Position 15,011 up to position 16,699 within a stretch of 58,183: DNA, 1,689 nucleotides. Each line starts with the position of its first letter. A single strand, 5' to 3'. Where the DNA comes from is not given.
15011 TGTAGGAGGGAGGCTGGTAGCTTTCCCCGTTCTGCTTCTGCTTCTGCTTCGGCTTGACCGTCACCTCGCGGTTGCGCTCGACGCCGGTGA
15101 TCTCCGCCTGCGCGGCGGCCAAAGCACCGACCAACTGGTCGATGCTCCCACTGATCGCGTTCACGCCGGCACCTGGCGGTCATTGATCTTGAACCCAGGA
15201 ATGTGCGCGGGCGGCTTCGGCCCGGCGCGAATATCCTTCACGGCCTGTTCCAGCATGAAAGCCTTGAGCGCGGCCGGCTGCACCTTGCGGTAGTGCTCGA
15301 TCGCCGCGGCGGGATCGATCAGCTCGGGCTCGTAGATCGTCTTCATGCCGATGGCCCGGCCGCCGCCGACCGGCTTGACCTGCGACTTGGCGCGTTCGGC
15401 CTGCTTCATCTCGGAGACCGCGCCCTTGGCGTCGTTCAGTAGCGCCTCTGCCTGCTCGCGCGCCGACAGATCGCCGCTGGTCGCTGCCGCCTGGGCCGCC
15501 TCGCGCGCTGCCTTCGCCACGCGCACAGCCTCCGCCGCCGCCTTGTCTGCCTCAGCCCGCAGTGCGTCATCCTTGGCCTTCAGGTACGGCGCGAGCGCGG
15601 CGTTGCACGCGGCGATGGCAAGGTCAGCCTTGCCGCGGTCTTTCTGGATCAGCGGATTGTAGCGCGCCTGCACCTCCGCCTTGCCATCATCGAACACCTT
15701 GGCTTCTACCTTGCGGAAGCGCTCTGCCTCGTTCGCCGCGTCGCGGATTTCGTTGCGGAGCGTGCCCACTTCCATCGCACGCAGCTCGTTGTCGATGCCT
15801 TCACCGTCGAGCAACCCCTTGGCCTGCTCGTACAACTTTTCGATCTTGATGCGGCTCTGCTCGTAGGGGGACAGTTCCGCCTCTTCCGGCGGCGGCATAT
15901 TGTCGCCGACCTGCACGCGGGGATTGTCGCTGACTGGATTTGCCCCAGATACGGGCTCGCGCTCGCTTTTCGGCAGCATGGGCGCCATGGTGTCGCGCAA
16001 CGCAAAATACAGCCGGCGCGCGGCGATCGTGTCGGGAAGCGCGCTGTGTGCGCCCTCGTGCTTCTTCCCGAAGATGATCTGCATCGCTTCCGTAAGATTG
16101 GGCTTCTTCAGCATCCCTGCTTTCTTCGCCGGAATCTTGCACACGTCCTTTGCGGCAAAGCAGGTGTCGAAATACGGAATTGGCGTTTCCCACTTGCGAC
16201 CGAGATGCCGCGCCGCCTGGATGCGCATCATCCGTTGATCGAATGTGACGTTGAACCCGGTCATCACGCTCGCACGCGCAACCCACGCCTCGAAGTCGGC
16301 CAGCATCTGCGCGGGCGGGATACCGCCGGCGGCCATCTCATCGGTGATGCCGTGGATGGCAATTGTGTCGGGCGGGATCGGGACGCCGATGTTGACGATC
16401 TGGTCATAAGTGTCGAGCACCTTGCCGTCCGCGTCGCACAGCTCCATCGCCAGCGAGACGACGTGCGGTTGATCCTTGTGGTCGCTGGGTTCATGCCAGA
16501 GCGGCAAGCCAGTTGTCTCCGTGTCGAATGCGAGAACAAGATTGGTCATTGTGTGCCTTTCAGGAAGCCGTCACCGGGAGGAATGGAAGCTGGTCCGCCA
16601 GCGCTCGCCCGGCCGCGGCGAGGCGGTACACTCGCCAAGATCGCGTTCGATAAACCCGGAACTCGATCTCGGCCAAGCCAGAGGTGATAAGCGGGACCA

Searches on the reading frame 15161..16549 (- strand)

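Call 101: search_protein_families(library=pfam, proteins=[window:15161-16549:-], max_evalue=0.001)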
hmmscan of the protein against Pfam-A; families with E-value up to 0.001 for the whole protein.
window:15161-16549:- (462 aa): 1 family
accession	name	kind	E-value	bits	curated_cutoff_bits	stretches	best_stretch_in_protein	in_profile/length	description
PF00929.31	RNase_T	-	7.5e-14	53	24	1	7-179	2-162/164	Exonuclease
